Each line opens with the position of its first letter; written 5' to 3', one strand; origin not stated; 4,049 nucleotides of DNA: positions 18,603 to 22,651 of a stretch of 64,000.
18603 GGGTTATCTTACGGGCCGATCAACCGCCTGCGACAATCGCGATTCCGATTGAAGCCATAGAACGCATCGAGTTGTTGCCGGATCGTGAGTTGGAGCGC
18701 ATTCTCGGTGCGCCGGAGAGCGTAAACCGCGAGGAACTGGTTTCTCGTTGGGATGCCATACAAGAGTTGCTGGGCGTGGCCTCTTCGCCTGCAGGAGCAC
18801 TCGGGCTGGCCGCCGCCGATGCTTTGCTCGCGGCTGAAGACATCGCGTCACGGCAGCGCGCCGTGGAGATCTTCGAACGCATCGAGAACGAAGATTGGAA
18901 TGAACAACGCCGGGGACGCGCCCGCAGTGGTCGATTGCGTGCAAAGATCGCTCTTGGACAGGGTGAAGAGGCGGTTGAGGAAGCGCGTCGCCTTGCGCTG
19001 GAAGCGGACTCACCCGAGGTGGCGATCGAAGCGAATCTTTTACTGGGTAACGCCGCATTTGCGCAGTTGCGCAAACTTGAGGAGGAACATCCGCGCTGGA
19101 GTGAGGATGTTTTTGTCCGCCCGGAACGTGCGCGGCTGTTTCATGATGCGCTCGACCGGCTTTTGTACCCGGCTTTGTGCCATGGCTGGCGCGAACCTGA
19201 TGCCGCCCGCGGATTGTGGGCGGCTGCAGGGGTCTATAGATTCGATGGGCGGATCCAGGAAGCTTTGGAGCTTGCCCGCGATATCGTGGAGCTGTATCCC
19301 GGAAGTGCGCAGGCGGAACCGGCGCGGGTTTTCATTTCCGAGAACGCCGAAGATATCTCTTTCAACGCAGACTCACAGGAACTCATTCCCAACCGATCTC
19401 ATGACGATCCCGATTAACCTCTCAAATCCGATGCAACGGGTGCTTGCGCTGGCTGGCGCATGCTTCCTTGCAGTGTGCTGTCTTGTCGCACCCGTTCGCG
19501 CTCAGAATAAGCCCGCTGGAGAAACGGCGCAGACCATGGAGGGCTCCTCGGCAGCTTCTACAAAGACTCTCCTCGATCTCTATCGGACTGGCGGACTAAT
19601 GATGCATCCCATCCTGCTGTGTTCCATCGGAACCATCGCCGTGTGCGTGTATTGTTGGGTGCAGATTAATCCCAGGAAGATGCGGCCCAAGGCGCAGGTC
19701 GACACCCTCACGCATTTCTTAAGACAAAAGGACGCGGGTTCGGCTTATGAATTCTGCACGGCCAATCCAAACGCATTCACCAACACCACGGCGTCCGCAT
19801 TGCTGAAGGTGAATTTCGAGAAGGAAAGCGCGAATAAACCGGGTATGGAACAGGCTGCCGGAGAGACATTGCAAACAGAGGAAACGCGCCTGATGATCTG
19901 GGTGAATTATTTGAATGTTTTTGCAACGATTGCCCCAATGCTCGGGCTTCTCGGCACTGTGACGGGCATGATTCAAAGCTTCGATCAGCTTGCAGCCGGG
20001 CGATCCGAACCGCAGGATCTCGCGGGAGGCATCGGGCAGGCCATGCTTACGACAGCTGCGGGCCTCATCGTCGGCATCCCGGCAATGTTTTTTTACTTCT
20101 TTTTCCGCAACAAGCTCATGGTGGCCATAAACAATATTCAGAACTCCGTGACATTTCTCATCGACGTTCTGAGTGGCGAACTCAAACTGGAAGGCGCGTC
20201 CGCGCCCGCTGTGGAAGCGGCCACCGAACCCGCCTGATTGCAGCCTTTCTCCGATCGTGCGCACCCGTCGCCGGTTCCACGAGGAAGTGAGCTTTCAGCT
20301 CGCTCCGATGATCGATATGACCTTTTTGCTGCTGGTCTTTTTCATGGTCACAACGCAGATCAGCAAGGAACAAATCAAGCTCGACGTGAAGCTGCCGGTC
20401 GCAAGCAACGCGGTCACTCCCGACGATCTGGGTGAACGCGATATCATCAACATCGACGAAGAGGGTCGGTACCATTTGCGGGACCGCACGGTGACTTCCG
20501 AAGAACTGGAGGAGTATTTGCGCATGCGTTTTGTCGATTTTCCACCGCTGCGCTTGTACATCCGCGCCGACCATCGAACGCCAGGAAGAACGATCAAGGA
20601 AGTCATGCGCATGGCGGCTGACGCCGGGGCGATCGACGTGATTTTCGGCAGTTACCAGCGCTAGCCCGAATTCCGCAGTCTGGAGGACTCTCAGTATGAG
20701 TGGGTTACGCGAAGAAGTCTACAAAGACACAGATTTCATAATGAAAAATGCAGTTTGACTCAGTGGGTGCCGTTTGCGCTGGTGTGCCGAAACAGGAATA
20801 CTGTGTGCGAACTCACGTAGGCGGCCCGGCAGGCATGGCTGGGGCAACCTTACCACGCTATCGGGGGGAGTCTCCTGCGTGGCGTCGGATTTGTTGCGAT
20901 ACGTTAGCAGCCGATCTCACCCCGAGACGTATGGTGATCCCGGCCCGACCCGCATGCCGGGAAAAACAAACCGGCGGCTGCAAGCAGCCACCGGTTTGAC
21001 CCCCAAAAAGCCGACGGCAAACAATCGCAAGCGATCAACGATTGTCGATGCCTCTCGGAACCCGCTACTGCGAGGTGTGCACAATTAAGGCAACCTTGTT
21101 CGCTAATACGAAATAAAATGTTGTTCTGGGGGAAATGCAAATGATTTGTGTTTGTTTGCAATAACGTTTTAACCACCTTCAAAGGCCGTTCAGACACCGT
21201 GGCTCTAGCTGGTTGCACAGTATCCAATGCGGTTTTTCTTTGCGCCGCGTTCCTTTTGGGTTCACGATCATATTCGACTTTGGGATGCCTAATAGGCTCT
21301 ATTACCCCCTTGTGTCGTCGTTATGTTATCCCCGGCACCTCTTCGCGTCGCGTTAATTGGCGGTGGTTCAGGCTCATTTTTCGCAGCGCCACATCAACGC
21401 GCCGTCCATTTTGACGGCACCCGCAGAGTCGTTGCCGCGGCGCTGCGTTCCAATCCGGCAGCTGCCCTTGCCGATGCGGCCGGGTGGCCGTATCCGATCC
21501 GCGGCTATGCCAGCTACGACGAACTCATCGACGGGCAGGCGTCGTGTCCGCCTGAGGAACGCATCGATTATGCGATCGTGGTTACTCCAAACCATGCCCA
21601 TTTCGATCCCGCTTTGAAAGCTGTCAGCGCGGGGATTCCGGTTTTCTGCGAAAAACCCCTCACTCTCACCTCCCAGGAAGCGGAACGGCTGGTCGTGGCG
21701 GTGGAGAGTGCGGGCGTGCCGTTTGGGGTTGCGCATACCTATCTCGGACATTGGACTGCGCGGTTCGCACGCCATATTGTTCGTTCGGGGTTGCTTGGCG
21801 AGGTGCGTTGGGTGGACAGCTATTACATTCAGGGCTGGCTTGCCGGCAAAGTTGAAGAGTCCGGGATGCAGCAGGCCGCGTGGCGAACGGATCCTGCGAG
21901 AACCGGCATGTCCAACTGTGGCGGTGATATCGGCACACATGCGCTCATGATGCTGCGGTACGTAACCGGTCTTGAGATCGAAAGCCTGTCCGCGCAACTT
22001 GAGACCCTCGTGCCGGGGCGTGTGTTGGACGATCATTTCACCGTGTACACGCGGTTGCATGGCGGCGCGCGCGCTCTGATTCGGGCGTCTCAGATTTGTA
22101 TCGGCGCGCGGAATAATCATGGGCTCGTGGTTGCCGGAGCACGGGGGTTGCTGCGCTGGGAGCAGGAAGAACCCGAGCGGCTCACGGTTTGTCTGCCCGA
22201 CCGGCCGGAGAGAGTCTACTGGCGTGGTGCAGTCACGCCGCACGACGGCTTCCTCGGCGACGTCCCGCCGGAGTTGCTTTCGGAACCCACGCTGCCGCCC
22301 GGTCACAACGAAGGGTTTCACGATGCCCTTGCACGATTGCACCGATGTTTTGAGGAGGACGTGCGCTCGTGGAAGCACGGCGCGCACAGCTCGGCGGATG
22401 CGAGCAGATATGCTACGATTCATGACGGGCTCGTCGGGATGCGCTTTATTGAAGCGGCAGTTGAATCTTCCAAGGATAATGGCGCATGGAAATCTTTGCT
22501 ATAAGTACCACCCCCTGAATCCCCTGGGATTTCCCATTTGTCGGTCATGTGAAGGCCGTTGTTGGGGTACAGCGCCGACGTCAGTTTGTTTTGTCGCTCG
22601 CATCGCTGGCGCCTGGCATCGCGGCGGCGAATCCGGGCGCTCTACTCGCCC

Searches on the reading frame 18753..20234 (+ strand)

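Call 47: search_protein_families(library=pfam, proteins=[window:18753-20234:+], max_evalue=0.001)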
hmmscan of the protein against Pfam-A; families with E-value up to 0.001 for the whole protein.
window:18753-20234:+ (494 aa): 1 family
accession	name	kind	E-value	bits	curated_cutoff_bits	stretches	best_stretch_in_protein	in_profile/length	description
PF01618.21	MotA_ExbB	-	4.6e-26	91.5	22.9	1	350-463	9-126/127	MotA/TolQ/ExbB proton channel family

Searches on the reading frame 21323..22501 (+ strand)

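Call 47: search_protein_families(library=pfam, proteins=[window:21323-22501:+], max_evalue=0.001)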
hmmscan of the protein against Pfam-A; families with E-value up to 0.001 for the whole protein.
window:21323-22501:+ (393 aa): 3 families
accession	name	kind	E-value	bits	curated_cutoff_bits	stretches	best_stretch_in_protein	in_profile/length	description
PF22725.1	GFO_IDH_MocA_C3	-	1.7e-20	73.7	27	1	148-277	3-123/124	GFO/IDH/MocA C-terminal domain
PF01408.29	GFO_IDH_MocA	-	4.5e-20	73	24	1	7-138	1-120/120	Oxidoreductase family, NAD-binding Rossmann fold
PF02894.22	GFO_IDH_MocA_C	-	7.7e-13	49.2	22.9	1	153-386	4-213/218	Oxidoreductase family, C-terminal alpha/beta domain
